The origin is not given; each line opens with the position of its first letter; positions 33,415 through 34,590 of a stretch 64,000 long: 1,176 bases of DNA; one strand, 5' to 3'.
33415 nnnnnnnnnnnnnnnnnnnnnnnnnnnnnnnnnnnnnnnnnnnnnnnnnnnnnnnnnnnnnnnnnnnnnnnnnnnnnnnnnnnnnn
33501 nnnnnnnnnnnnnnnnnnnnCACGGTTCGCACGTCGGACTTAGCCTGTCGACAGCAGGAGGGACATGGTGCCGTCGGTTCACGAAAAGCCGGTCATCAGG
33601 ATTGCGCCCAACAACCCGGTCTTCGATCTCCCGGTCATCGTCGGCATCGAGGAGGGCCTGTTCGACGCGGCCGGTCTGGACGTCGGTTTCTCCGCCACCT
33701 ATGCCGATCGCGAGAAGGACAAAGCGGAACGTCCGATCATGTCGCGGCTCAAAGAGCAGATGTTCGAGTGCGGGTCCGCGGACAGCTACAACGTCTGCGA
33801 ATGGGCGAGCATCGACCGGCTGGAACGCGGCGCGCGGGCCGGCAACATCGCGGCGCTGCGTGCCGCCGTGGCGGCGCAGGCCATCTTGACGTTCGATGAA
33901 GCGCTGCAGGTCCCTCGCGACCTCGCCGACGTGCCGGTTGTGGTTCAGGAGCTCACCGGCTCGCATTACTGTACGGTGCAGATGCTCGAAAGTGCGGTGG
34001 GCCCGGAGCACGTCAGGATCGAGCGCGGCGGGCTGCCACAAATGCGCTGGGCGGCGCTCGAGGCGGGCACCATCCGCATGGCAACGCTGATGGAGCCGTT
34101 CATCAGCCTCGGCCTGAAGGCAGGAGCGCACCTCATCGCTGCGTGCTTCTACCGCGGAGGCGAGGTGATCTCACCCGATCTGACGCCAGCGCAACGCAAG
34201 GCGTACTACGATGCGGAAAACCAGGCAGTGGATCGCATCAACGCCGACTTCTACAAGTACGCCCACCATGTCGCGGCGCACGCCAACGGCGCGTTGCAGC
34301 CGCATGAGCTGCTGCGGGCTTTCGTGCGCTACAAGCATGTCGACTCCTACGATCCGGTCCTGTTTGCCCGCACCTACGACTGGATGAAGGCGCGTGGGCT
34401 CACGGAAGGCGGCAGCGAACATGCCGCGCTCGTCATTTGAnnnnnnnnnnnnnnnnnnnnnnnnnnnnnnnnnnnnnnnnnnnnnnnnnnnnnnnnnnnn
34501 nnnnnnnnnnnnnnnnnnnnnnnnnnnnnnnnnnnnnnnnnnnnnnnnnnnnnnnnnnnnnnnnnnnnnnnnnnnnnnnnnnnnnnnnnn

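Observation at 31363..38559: Intact seven-gene cluster with an enzyme combination I cannot map to a known pathway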

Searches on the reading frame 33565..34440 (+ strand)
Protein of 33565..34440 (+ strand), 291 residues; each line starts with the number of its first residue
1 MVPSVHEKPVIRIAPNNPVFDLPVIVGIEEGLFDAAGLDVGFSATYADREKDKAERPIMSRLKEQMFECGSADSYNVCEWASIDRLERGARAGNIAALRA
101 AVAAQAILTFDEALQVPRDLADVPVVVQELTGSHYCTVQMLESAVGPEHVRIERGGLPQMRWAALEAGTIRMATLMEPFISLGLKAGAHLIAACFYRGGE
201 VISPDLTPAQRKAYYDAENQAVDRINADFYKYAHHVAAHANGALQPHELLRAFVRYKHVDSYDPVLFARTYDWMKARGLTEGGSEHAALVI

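Call 4: search_protein_families(library=pfam, proteins=[window:33565-34440:+], max_evalue=0.01)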
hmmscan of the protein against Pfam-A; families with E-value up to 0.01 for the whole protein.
window:33565-34440:+ (291 aa): 0 families

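Call 5: search_protein_families(library=ncbifam, proteins=[window:33565-34440:+], max_evalue=0.01)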
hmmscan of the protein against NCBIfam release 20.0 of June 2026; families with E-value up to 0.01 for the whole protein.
window:33565-34440:+ (291 aa): 0 families

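Call 19: search_solved_structures(query=window:33565-34440:+, max_evalue=10)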
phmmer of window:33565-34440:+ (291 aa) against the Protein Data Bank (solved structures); distinct sequences matched with E-value up to 10: 0.

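Call 41: find_homologous_proteins(query=window:33565-34440:+, max_evalue=0.001)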
Query window:33565-34440:+ (291 aa): 2860 proteins with E <= 0.001 among 8000 candidates; the best 120 are listed.
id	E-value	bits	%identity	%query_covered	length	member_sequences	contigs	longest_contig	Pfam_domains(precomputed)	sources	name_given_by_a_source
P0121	3.5e-171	586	89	99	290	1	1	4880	-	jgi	jgi:NitT/TauT family transport system substrate-binding protein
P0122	3.6e-169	579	86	100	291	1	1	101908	-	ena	-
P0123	7.7e-169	578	88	99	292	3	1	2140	-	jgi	jgi:NitT/TauT family transport system substrate-binding protein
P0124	9.7e-169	578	85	100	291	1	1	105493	-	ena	-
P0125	5.0e-168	576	87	99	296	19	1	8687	-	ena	-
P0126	1.1e-167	574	88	100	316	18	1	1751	-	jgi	jgi:NitT/TauT family transport system substrate-binding protein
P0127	1.5e-167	574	89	99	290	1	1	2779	-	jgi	jgi:NitT/TauT family transport system substrate-binding protein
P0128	1.6e-167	574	88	99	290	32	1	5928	-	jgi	jgi:hypothetical protein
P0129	2.3e-167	573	88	99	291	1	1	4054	-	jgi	-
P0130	2.4e-167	573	86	99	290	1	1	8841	-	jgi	jgi:NitT/TauT family transport system substrate-binding protein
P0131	4.0e-167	573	88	99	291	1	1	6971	-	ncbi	-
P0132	6.9e-167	572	87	99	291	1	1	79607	-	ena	-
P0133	1.4e-166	571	87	99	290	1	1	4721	-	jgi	jgi:NitT/TauT family transport system substrate-binding protein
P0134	2.1e-166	570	86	100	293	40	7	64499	-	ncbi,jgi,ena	jgi:NitT/TauT family transport system substrate-binding protein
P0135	2.2e-166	570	87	99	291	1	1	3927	-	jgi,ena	-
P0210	2.6e-160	550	83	98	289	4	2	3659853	-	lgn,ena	-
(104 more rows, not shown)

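Call 43: find_encoding_contigs(protein=P0122, flank=10000, max_places=1)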
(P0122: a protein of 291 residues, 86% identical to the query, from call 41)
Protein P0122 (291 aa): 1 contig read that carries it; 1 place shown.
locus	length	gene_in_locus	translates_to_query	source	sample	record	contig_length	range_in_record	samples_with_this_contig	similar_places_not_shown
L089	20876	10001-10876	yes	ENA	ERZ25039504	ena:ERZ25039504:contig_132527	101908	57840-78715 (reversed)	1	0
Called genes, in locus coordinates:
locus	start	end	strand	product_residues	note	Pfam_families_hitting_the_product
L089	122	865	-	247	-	PF00392:GntR, PF07729:FCD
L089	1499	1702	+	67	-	PF00313:CSD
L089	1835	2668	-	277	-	PF12146:Hydrolase_4, PF00561:Abhydrolase_1, PF12697:Abhydrolase_6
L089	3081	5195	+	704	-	PF00903:Glyoxalase, PF01717:Meth_synt_2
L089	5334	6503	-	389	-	PF00083:Sugar_tr, PF07690:MFS_1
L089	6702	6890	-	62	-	-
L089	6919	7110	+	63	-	-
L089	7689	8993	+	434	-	PF00070:Pyr_redox (faint), PF01494:FAD_binding_3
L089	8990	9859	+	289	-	PF09084:NMT1, PF13379:NMT1_2 (faint)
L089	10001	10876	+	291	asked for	-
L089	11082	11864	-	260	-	PF00106:adh_short, PF08659:KR, PF13561:adh_short_C2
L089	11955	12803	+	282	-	PF02633:Creatininase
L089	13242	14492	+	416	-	PF00890:FAD_binding_2, PF02910:Succ_DH_flav_C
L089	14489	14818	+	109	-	PF13085:Fer2_3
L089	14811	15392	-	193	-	-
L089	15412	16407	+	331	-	PF01977:UbiD, PF20696:UbiD_C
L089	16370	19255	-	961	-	PF01315:Ald_Xan_dh_C, PF02738:MoCoBD_1, PF20256:MoCoBD_2, PF01799:Fer2_2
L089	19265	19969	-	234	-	PF00941:FAD_binding_5, PF03450:CO_deh_flav_C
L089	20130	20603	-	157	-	PF10604:Polyketide_cyc2 (weak), PF06240:COXG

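Call 44: find_encoding_contigs(protein=P0210, flank=10000, max_places=1)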
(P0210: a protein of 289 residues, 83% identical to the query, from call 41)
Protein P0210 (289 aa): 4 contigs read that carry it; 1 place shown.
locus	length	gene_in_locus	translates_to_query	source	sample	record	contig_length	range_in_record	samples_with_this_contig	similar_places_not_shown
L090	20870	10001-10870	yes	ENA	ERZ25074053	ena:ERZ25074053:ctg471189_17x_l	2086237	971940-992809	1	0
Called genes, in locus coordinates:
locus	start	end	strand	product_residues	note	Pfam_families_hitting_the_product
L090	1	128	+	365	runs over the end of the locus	PF01145:Band_7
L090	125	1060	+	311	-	PF01145:Band_7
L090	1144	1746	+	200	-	PF04011:LemA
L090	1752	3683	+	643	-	PF01435:Peptidase_M48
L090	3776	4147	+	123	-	-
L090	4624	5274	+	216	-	PF04264:YceI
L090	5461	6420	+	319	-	-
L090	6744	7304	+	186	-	-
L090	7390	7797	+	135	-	-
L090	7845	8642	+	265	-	PF13883:CREG_beta-barrel, PF01243:PNPOx_N, PF10615:DUF2470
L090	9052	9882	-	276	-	PF00561:Abhydrolase_1, PF12146:Hydrolase_4, PF12697:Abhydrolase_6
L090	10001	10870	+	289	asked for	-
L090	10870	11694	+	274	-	PF02633:Creatininase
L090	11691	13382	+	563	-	PF00890:FAD_binding_2, PF03486:HI0933_like (weak), PF07992:Pyr_redox_2 (weak), PF12831:FAD_oxidored, PF02910:Succ_DH_flav_C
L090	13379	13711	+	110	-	PF13085:Fer2_3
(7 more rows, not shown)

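Call 48: search_protein_representatives(protein=window:33565-34440:+)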
Query: 291 residues. Proteins with E-value up to 0.001 (for the whole library): 453; up to 1e-10: 229; up to 1e-30: 62. The best 150 are listed.
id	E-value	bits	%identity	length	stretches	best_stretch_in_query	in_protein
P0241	9.8e-154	526.9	82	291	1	7-291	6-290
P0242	4.1e-75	269.0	77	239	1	8-167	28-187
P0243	4.4e-69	249.2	53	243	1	7-230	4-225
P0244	1.3e-64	234.5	45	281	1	3-281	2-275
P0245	2.9e-63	230.1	86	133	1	7-133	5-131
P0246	4.7e-61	222.9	88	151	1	28-147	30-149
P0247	5.3e-58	212.9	92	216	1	59-169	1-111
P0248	1.5e-57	211.4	77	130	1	160-287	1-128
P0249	3.5e-57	210.2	81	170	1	8-127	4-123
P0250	2.0e-54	201.2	83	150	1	6-116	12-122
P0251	2.7e-53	197.4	43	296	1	18-284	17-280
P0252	3.5e-53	197.0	40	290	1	8-290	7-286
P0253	7.9e-52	192.6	66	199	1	5-168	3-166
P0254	4.6e-50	186.8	59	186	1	19-203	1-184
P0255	2.2e-49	184.6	75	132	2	80-171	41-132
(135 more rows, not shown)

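Call 50: search_solved_structures(query=A2, max_evalue=10, show_alignments=2)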
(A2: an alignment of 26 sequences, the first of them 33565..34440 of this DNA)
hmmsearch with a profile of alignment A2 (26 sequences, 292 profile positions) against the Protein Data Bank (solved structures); distinct sequences matched with E-value up to 10: 35.
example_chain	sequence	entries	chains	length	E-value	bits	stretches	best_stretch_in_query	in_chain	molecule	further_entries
2x26_A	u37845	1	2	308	4.4e-09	39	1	98-188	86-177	PERIPLASMIC ALIPHATIC SULPHONATES-BINDING PROTEIN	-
3qsl_A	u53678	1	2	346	2.3e-08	36.6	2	92-190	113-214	Putative exported protein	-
3e4r_A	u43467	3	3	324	1.8e-06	30.4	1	98-191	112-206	Nitrate transport protein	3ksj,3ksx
6ssy_A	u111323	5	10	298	3.4e-06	29.5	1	99-193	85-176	Taurine-binding periplasmic protein | Taurine ABC transporter substrate-binding protein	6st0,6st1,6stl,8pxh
4zv1_A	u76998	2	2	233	0.0041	19.4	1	98-192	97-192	AncQR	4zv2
6h30_A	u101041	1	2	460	0.0089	18.3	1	97-184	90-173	Glutamine ABC transporter permease and substrate binding protein protein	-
8wm7_C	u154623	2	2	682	0.035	16.3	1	17-48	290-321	Nitrate transport ATP-binding protein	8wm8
8w9m_C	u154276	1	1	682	0.035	16.3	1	17-48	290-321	Nitrate transport ATP-binding protein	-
4h6d_F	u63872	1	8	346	0.078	15.2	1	15-45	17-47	Pyrimidine precursor biosynthesis enzyme THI5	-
3ix1_A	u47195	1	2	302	0.11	14.7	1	20-39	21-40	N-formyl-4-amino-5-aminomethyl-2-methylpyrimidine binding protein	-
3un6_A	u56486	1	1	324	0.18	14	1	121-183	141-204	ABC transporter substrate-binding protein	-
4h65_A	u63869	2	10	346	0.19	13.9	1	15-45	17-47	Pyrimidine precursor biosynthesis enzyme THI5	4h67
6hiv_Bd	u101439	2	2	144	0.24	13.6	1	58-123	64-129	mL96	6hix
9ibo_A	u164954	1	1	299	0.29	13.3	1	98-171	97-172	TAXI family TRAP transporter solute-binding subunit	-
8s4j_A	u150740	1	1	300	0.29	13.3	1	98-171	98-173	TAXI family TRAP transporter solute-binding subunit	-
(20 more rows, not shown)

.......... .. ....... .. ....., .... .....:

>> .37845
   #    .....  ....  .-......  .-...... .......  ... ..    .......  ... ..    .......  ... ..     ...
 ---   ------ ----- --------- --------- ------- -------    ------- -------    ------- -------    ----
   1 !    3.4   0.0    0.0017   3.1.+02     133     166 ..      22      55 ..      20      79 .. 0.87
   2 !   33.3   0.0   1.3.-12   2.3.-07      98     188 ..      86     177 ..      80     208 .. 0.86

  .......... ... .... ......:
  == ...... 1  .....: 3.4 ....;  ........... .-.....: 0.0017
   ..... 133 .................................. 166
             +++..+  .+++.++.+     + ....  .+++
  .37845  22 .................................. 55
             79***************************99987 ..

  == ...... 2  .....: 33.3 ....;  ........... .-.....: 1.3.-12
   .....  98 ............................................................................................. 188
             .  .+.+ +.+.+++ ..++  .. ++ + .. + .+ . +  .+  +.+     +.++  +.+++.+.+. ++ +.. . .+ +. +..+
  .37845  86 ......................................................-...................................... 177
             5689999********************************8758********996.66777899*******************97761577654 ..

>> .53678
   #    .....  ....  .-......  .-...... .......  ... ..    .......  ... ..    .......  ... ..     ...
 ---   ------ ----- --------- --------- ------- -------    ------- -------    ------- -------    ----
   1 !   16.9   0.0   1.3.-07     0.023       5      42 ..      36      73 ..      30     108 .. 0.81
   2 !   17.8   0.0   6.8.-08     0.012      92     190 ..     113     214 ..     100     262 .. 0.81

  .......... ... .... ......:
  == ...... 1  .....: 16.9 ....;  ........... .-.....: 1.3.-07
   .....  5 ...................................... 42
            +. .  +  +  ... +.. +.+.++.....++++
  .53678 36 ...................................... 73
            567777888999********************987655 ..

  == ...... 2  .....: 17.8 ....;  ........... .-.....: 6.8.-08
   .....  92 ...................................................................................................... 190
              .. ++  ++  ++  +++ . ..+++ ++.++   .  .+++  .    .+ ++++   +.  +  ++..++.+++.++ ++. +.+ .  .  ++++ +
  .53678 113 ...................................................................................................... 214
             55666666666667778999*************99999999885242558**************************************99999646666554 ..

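Call 51: search_protein_families(library=pfam, alignment_id=A2, max_evalue=0.01)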
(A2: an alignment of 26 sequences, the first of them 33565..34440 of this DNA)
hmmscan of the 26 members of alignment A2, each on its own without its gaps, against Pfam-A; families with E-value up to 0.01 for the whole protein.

A. member 1, window:33565-34440:+ (291 aa): 0 families

B. families by the number of members that match (of 26 scanned): 3 families
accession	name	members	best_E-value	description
PF09084.16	NMT1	12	5.4e-13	NMT1/THI5 like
PF12974.12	Phosphonate-bd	11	2.8e-07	ABC transporter, phosphonate, periplasmic substrate-binding protein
PF13379.11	NMT1_2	9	3.2e-06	NMT1-like family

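Call 59: search_dna_similar(query=window:33565-34440:+, collection=plasmids, mode=protein, max_rows=15)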
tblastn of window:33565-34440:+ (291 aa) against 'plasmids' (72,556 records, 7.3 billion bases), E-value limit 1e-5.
Records with a match: 13; places in all: 14; records where one place covers at least 80% of the query: 9.
Best place of each record, by identity: <60% 13.
By first word of the organism name: Halomarina 2; Natrinema 2; Haloterrigena 2; Neorhizobium 1; Geminicoccaceae 1; Natronococcus 1; Halococcus 1; Mesorhizobium 1; Aminobacter 1; Nostoc 1.
By predicted mobility (MOB-suite, as given by PLSDB): non-mobilizable 12; mobilizable 1.
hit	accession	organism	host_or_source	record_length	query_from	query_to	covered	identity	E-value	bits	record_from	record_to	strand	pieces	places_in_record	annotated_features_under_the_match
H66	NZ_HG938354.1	Neorhizobium galegae bv. orientalis str. HAMBI 540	Galega orientalis root nodule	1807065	13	290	96%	47.8%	7e-72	247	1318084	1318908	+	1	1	record has no annotation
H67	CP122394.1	Geminicoccaceae bacterium SCSIO 64248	Montipora informis (coral)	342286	16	290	95%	32.9%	5e-23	105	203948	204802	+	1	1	ABC transporter substrate-binding protein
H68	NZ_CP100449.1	Halomarina sp. BCD28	cell culture,sediment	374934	20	290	93%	28.6%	2e-10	69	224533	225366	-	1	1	ABC transporter substrate-binding protein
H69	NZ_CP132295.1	Natronococcus sp. AD-5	cell culture,sediment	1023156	20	290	93%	26.8%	7e-8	61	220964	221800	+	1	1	record has no annotation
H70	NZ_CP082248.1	Natrinema sp. SYSU A 869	cell culture,salt lake sediment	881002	20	290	93%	26.3%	6e-10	67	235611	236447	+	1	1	ABC transporter substrate-binding protein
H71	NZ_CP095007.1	Halococcus dombrowskii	Direct from delivered sample,Rock salt ...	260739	20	290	93%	25.9%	1e-7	60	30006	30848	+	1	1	ABC transporter substrate-binding protein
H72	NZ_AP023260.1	Mesorhizobium sp. L-2-11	Lotus japonicus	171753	17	290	94%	25.3%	2e-17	89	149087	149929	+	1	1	ABC transporter substrate-binding protein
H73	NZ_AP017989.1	Aminobacter sp. SS-2016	Lotus japoicus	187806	17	290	94%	25.3%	2e-17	89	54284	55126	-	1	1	ABC transporter substrate-binding protein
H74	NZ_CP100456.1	Halomarina sp. BND7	cell culture,sediment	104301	20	290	93%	25.0%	6e-8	61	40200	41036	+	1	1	ABC transporter substrate-binding protein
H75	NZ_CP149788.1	Haloterrigena sp. KLK7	cell culture,salt lake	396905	20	228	72%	30.8%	1e-10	69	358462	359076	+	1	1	ABC transporter substrate-binding protein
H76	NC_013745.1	Haloterrigena turkmenica DSM 5511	-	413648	20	226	71%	30.6%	4e-10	68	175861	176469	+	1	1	ABC transporter substrate-binding protein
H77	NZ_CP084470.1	Natrinema salinisoli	cell culture,saline soil sediment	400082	20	187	58%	29.6%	1e-9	66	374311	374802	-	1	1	ABC transporter substrate-binding protein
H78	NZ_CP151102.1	Nostoc sp. UHCC 0302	isolated culture,lake sediment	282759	150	290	48%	31.5%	5e-10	67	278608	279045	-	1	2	hypothetical protein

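Call 60: get_annotated_region(hit=H66, flank=10000)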
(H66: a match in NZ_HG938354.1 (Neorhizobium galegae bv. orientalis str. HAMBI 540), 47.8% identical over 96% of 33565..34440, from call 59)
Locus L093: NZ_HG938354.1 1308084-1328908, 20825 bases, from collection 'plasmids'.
description: Neorhizobium galegae bv. orientalis str. HAMBI 540 plasmid pHAMBI540a, complete sequence
organism: Neorhizobium galegae bv. orientalis str. HAMBI 540 (NCBI taxid 1028800)
taxonomy: Bacteria; Pseudomonadota; Alphaproteobacteria; Hyphomicrobiales; Rhizobiaceae; Neorhizobium; Neorhizobium galegae; Neorhizobium galegae bv. orientalis str. HAMBI 540
host: -; source: Galega orientalis root nodule; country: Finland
typing (MOB-suite, as given by PLSDB): non-mobilizable
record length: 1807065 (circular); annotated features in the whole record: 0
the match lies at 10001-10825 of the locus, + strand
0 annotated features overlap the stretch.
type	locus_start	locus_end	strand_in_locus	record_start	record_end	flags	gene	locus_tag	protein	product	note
